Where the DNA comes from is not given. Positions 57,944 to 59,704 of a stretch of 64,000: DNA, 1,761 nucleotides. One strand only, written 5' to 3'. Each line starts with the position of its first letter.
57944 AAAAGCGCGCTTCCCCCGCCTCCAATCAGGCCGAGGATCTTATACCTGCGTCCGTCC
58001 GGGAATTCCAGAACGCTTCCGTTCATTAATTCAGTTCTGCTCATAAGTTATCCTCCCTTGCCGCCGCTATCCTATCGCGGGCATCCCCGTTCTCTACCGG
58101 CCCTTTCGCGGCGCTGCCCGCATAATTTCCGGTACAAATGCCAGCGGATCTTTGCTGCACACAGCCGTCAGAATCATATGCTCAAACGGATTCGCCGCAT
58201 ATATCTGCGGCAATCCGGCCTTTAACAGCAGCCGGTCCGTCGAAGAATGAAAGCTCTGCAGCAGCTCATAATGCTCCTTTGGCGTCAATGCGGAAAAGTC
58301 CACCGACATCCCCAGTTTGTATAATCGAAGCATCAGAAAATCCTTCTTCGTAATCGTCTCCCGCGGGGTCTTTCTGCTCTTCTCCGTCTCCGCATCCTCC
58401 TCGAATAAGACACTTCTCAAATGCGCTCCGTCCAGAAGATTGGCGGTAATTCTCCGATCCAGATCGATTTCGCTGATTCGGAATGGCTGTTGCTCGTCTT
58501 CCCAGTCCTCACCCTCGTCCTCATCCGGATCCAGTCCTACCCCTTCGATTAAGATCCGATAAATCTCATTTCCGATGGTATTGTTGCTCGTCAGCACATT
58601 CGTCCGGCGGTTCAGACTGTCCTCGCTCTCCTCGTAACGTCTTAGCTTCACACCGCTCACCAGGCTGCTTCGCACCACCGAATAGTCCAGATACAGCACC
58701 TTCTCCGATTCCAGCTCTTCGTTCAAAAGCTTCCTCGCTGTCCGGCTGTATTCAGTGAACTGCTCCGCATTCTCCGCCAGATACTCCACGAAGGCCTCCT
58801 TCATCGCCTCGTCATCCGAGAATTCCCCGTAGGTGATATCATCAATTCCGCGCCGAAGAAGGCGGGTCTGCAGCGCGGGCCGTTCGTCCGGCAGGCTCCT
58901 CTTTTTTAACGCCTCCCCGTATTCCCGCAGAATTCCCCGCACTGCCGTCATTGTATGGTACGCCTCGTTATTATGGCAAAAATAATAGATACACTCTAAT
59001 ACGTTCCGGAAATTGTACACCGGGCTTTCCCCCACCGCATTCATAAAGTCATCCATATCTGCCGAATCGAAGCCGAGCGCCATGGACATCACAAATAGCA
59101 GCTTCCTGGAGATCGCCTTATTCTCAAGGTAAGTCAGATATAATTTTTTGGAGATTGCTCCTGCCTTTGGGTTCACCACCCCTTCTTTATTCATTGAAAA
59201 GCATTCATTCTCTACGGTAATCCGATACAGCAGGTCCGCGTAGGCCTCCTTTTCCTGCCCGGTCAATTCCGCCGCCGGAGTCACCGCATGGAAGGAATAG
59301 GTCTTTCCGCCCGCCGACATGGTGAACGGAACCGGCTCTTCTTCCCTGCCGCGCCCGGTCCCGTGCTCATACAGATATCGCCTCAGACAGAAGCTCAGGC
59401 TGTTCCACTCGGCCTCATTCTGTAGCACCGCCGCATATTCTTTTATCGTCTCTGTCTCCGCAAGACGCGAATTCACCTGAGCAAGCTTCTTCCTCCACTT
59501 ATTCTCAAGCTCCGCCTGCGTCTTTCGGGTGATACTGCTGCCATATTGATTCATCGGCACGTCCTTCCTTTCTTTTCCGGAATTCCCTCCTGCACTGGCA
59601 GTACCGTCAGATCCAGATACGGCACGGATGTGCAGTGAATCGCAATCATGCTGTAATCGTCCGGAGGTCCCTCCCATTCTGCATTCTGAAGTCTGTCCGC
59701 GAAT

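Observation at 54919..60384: Three-gene PP2C phosphatase / orphan protein / kinase-NACHT-Sel1 operon: candidate undescribed NLR-like conflict or signalling system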

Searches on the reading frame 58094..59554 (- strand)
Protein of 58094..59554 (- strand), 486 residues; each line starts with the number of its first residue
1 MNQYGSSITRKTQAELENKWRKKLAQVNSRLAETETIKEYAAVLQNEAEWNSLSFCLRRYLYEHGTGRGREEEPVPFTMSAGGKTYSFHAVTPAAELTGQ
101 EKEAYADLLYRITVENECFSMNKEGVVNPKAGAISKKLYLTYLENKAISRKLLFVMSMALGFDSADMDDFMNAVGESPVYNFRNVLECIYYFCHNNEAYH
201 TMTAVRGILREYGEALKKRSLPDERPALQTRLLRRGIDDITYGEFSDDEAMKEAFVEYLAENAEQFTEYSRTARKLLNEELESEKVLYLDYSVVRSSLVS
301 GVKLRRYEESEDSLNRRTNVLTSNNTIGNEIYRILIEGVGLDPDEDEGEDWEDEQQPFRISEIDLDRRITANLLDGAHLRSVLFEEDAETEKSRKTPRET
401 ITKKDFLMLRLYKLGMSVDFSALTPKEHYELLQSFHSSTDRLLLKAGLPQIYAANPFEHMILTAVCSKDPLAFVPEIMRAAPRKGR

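Call 3: search_protein_families(library=pfam, proteins=[window:58094-59554:-], max_evalue=0.1)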
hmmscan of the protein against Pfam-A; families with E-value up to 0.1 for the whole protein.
window:58094-59554:- (486 aa): 2 families
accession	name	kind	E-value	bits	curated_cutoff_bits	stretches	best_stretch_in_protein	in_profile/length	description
PF04245.18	NA37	-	0.009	15.9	24.6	1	242-284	51-95/325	37-kD nucleoid-associated bacterial protein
PF21250.3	SOGP_2nd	-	0.066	12.9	27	0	37-141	135-235/249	Glycoside phosphorylase supersandwich domain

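Call 4: search_protein_families(library=padloc, proteins=[window:58094-59554:-], max_evalue=0.1)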
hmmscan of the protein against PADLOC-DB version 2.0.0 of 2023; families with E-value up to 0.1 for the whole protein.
window:58094-59554:- (486 aa): 0 families

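Call 5: search_protein_families(library=ncbifam, proteins=[window:58094-59554:-], max_evalue=0.1)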
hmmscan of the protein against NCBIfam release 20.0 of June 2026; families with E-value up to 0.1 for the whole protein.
window:58094-59554:- (486 aa): 1 family
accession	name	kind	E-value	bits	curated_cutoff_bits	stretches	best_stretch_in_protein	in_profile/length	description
NF001557.0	PRK00378.1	equivalog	0.014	14.6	341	1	241-284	53-95/334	nucleoid-associated protein YejK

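Call 10: find_homologous_proteins(query=window:58094-59554:-, max_evalue=0.001)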
Query window:58094-59554:- (486 aa): 19 proteins with E <= 0.001 among 8000 candidates.
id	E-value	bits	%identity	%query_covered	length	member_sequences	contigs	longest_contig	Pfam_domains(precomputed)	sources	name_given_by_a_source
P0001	0.0e+0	1082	100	100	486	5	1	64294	-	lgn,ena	-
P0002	5.3e-151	522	53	98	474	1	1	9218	-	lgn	-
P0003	9.5e-149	514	52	98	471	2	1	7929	-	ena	-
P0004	1.8e-137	477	50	98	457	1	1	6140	-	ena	-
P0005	1.5e-122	428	46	98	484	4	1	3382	-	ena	-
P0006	2.2e-122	427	45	98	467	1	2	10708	-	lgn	-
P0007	2.5e-118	414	47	99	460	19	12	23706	-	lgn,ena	-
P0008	4.2e-117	410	43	99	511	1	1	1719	-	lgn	-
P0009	1.1e-108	382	42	98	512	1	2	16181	-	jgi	-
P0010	2.1e-106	375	42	98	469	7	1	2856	-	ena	-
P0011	2.2e-103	365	42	95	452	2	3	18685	-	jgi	-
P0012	1.2e-102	362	39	98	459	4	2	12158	-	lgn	-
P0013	8.8e-100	353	42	99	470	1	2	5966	-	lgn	-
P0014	1.5e-96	342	42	97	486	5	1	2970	-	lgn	-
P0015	1.0e-95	339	41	99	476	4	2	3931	-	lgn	-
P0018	4.6e-89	317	39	97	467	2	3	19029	-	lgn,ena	-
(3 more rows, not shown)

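Call 11: find_encoding_contigs(protein=P0007, flank=8000, max_places=4)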
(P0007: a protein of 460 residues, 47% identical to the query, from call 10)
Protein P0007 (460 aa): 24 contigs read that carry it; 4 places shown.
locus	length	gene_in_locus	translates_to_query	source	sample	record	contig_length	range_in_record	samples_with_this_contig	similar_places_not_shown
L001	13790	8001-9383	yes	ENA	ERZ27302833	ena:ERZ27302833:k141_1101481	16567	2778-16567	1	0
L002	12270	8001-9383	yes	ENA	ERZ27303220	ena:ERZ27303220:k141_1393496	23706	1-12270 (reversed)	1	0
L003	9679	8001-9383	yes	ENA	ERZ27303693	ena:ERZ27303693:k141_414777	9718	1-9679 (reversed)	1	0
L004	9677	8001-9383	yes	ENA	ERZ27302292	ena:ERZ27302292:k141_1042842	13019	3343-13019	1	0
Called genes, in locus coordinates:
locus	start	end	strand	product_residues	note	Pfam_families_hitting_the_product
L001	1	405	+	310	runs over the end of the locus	PF00291:PALP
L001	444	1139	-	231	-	PF00037:Fer4 (weak), PF12797:Fer4_2 (weak), PF12837:Fer4_6, PF13237:Fer4_10, PF14697:Fer4_21, PF12838:Fer4_7, PF13187:Fer4_9 (weak), PF27217:AF_0155, +1 more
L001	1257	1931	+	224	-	PF00027:cNMP_binding, PF13545:HTH_Crp_2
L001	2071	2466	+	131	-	PF02082:Rrf2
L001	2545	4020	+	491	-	PF02771:Acyl-CoA_dh_N, PF02770:Acyl-CoA_dh_M, PF00441:Acyl-CoA_dh_1, PF08028:Acyl-CoA_dh_2, PF22924:ACOX_C_alpha1 (faint), PF00766:ETF_alpha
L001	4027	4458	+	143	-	PF00766:ETF_alpha (weak), PF00301:Rubredoxin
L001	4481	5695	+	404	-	PF00753:Lactamase_B, PF19583:ODP, PF12724:Flavodoxin_5 (faint), PF00258:Flavodoxin_1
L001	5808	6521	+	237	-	PF04474:DUF554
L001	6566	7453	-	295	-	PF00126:HTH_1, PF03466:LysR_substrate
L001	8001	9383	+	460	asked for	-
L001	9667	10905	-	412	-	PF01548:DEDD_Tnp_IS110, PF02371:Transposase_20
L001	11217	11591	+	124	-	-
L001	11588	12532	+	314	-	PF02811:PHP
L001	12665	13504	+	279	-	PF02899:Phage_int_SAM_1 (faint), PF00589:Phage_integrase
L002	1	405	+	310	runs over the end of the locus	PF00291:PALP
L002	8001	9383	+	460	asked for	-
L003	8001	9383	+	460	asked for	-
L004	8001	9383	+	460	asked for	-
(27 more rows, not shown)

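Call 12: find_encoding_contigs(protein=P0018, flank=8000, max_places=3)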
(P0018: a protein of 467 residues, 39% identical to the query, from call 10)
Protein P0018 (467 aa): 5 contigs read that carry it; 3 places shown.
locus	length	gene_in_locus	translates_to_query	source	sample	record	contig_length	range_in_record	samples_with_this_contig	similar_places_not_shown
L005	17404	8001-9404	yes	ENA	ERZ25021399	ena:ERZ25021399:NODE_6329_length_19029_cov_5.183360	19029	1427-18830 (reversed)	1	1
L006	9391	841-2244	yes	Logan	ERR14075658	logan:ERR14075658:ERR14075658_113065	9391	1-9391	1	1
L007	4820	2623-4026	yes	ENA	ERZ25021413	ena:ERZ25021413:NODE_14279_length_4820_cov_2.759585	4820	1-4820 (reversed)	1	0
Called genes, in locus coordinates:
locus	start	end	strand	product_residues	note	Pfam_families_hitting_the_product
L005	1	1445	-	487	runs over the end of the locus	PF05496:RuvB_N (weak), PF13401:AAA_22 (faint), PF00004:AAA, PF17866:AAA_lid_6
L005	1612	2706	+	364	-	PF08239:SH3_3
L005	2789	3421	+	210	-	-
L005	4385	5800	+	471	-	PF03616:Glt_symporter (weak)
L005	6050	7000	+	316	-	PF02129:Peptidase_S15 (faint), PF00561:Abhydrolase_1, PF12146:Hydrolase_4, PF12697:Abhydrolase_6, PF00326:Peptidase_S9 (faint)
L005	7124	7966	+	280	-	PF02739:5_3_exonuc_N, PF01367:5_3_exonuc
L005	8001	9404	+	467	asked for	-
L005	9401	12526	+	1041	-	PF00069:Pkinase, PF08238:Sel1 (weak)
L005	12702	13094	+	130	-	-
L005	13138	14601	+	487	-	PF14200:RicinB_lectin_2 (faint), PF01551:Peptidase_M23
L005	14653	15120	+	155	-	-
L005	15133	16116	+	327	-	PF02811:PHP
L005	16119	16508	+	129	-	-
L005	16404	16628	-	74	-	-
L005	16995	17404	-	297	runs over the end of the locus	PF02645:DegV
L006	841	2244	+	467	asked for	-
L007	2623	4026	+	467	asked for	-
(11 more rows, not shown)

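Call 13: find_encoding_contigs(protein=P0011, flank=8000, max_places=3)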
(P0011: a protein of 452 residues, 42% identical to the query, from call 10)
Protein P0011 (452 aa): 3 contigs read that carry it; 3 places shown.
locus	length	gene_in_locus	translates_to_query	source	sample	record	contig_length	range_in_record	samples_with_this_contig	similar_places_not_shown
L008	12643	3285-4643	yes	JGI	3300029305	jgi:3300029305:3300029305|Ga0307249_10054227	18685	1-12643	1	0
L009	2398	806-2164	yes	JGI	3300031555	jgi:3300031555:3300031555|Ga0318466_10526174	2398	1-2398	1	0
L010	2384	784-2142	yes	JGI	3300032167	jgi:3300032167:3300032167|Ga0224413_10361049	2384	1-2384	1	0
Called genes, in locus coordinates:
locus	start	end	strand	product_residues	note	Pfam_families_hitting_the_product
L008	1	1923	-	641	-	?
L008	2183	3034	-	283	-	PF02645:DegV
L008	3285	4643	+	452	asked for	-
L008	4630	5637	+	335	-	PF00069:Pkinase, PF07714:PK_Tyr_Ser-Thr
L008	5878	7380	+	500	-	PF14200:RicinB_lectin_2 (faint), PF01551:Peptidase_M23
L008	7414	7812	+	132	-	-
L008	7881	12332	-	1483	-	-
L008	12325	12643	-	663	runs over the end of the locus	-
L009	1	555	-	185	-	?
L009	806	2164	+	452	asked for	-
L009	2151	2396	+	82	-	?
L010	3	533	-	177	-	?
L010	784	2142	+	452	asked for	-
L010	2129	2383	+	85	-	?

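Call 22: search_solved_structures(query=A1, max_evalue=10)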
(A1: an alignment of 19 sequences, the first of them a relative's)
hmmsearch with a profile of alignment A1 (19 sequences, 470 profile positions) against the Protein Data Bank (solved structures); distinct sequences matched with E-value up to 10: 2.
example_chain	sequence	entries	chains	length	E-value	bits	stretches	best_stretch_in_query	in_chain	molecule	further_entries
6z1p_Al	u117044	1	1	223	0.049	15.7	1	230-324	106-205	Ribosomal protein L9, amine-terminal domain protein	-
7wts_K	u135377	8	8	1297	3.4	9.6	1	246-343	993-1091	RRP12-like protein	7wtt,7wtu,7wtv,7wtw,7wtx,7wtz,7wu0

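Call 25: find_related_loci(query=A1, collection=genome_contigs, flank=10000)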
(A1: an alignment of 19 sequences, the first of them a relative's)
Query A1 (486 aa) in genome_contigs; peptide patterns used: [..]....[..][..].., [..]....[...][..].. (x = any residue, [..] = any of these).
54 stretches matched a pattern; 1 encode a relative of the query (tblastn E <= 1e-3); 1 distinct loci.
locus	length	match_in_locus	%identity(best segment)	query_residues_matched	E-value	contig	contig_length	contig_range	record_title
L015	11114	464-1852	40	6-485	9e-101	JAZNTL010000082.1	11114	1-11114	MAG: Lawsonibacter sp. isolate T1900044802_TS20190268.MAGScoT_cleanbin_000068 SGB_2728_k141_621831, whole genome shotgun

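Call 27: find_encoding_contigs(protein=P0009, flank=10000, max_places=2)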
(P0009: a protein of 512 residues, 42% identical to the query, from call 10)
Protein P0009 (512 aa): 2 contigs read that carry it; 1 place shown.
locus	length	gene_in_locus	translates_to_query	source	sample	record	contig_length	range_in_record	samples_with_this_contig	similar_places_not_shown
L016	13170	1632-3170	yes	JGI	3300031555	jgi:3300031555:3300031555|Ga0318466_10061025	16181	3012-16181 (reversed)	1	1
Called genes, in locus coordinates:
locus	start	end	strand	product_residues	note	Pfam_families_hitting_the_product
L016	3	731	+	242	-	?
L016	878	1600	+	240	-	PF13672:PP2C_2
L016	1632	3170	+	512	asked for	-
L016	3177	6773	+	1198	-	PF00069:Pkinase, PF08238:Sel1 (weak)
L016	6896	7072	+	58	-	-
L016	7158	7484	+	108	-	-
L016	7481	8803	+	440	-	PF01551:Peptidase_M23 (faint), PF08239:SH3_3, PF18348:SH3_16 (faint), PF07653:SH3_2 (faint), PF06347:SH3_4, PF08239:SH3_3, PF06347:SH3_4 (weak), PF08239:SH3_3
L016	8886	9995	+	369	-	PF01757:Acyl_transf_3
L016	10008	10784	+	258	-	PF00149:Metallophos, PF13277:YmdB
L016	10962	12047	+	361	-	PF00149:Metallophos, PF12850:Metallophos_2 (weak)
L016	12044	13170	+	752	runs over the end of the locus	PF13514:AAA_27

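Call 28: find_encoding_contigs(protein=P0012, flank=10000, max_places=2)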
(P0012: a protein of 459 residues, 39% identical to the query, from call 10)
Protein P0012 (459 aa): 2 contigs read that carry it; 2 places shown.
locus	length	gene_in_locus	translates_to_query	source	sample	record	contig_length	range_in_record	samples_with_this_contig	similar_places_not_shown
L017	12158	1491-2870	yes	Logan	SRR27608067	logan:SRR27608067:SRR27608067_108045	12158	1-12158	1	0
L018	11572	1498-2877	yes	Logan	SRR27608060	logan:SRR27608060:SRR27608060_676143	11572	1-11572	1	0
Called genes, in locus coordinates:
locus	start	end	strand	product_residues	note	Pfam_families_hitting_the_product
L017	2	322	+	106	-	?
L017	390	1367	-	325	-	PF02275:CBAH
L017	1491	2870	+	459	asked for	-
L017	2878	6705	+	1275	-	PF00069:Pkinase, PF08238:Sel1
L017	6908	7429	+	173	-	-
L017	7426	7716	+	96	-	-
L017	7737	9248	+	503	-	PF14200:RicinB_lectin_2 (faint), PF01551:Peptidase_M23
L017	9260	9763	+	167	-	-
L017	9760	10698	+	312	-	PF02811:PHP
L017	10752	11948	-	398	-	PF03616:Glt_symporter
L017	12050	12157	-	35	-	?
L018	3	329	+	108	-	?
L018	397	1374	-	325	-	PF02275:CBAH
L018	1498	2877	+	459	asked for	-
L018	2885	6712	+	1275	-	PF00069:Pkinase, PF08238:Sel1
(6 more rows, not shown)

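Call 29: predict_structure(alignment_id=A1)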
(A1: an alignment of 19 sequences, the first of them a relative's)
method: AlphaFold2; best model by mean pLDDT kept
length: 486 residues; sequences in the alignment: 19
mean_pLDDT: 81.3   pTM: 0.79
mean pLDDT of the five models: 81.3, 79.6, 78.4, 77.8, 77.7
residues with pLDDT >= 90: 209; 70-90: 172; 50-70: 68; < 50: 37
segments of 3 or more residues with pLDDT < 50: 1-17, 26-29, 346-355
pLDDT, mean of each block of 10 residues (from residue 1): 33 46 50 54 56 83 83 88 93 84 96 94 89 95 86 93 86 76 92 95 95 90 67 91 94 96 85 91 93 92 69 70 85 88 51 57 82 89 72 66 94 94 88 92 86 81 88 87 72
secondary structure, 60 per line:
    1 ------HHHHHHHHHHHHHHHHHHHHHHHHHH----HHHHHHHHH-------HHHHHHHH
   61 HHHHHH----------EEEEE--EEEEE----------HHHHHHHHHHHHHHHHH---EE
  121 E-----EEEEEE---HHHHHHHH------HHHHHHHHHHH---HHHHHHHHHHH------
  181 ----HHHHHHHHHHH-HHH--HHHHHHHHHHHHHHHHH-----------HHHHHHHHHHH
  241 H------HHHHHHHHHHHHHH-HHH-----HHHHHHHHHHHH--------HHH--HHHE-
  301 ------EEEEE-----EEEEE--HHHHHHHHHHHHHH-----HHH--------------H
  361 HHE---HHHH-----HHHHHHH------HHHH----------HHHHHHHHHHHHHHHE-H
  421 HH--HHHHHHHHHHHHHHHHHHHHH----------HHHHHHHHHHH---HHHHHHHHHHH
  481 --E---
elements in order: H7-32 H37-45 H53-66 E77-81 E84-88 H99-115 E119-121 E127-132 H136-143 H150-160 H164-174 H185-195 H202-218 H230-241 H248-261 H271-282 E307-311 E317-321 H324-337 H367-370 H376-382 H389-392 H403-417 H425-445 H456-466 H470-480

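Call 35: fold_search(model_id=the predicted structure, library=pdb)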
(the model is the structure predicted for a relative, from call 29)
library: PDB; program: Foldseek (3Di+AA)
matches with E <= 10: 18; with E <= 0.001: 0
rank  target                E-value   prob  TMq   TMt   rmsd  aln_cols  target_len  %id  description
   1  5zq3_B                1.7e+00  0.04  0.08  0.10  20.9       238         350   10  PDE-Ubiquitin (released 2018-05-23)
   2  7ppo_A                3.5e+00  0.03  0.12  0.12  21.0       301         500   13  Structure of SidJ/CaM bound to SdeA in pre-glutamylation state (released 2021-10-27)
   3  5zq5_C                4.8e+00  0.02  0.08  0.06  20.8       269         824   10  SidE-Ubi (released 2018-05-23)
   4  8umv_D                5.2e+00  0.04  0.09  0.12  14.6       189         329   12  Atomic model of the human CTF18-RFC-PCNA-DNA ternary complex with narrow PCNA opening state I (state 5) (released 2024-05-08)
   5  3i7b                  5.2e+00  0.01  0.09  0.09  19.9       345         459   11  Calcium-Dependent Protein Kinase 1 from Toxoplasma gondii (TgCDPK1) in complex with bumped kinase inhibitor NM-PP1 (released 2010-02-09)
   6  7rro_A1               5.5e+00  0.01  0.06  0.07  49.7       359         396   15  Structure of the 48-nm repeat doublet microtubule from bovine tracheal cilia (released 2021-10-27)
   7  4wq0                  5.7e+00  0.03  0.08  0.10  17.4       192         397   11  Crystal structure of cytochrome P450 CYP107W1 from Streptomyces avermitilis in complex with Oligomycin A (released 2015-10-28)
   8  7r5k_M0               6.0e+00  0.01  0.08  0.07  25.1       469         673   10  Human nuclear pore complex (constricted) (released 2022-06-22)
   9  6bg3                  6.3e+00  0.02  0.09  0.11  19.3       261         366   11  Structure of (3S,4S)-1-benzyl-4-(3-(3-(trifluoromethyl)phenyl)ureido)piperidin-3-yl acetate bound to DCN1 (released 2018-09-26)
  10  5zq5_A                6.3e+00  0.01  0.08  0.06  22.1       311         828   10  SidE-Ubi (released 2018-05-23)
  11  2y41_A                8.2e+00  0.01  0.11  0.14  15.5       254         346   11  Structure of Isopropylmalate dehydrogenase from Thermus thermophilus - complex with IPM and MN (released 2011-01-19)
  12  4ye5_A                8.6e+00  0.05  0.11  0.10  11.3       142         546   13  The crystal structure of a peptidoglycan synthetase from Bifidobacterium adolescentis ATCC 15703 (released 2015-03-18)
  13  4iry_A                8.6e+00  0.01  0.11  0.13  14.1       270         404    7  Influenza A virus tail-loop free nucleoprotein at 2.8 A resolution (released 2013-02-13)
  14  4af3_A                9.0e+00  0.01  0.08  0.13  18.5       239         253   12  Human Aurora B Kinase in complex with INCENP and VX-680 (released 2012-04-11)
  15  9m1w_A                9.4e+00  0.01  0.12  0.13  21.7       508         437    8  Crystal structure of N-prenyltransferase DsKabA (released 2026-03-04)
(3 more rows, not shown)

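Call 40: search_protein_representatives(alignment_id=A1)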
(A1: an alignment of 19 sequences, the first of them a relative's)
Query: 19 sequences, 470 profile positions. Proteins with E-value up to 0.001 (for the whole library): 513; up to 1e-10: 105; up to 1e-30: 26. The best 150 are listed.
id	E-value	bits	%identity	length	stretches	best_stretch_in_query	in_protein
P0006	1.9e-211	719.3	-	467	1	2-468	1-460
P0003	2.0e-194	663.2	-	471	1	1-467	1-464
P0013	3.5e-191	652.6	-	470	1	2-468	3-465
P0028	1.1e-187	641.1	-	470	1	2-468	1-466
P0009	4.7e-184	629.0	-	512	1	4-468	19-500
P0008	2.1e-182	623.6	-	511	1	2-469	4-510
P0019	1.1e-165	568.5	-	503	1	1-466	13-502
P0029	8.5e-116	404.0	-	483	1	3-468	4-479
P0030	2.9e-104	366.0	-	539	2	97-463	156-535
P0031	9.6e-104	364.2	-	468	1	5-466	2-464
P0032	3.0e-100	352.7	-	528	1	6-463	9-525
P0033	7.2e-98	344.9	-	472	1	29-466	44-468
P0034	3.1e-96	339.5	-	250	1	3-244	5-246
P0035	1.4e-89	317.5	-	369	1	2-251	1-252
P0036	1.3e-88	314.3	-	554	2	5-339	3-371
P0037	1.3e-79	284.7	-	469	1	4-463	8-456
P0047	1.7e-32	129.3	-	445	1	7-463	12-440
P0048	1.5e-30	122.9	-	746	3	133-302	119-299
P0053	2.8e-26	108.8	-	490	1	1-462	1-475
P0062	1.1e-21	93.6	-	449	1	39-462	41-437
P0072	8.7e-19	84.1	-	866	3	126-265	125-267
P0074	6.7e-18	81.2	-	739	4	126-270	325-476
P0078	2.9e-17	79.1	-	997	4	129-295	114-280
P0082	4.2e-16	75.3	-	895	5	127-268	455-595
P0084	1.1e-15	73.8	-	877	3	127-267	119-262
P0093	7.0e-14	67.9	-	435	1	147-461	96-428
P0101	5.4e-13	65.0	-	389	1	147-448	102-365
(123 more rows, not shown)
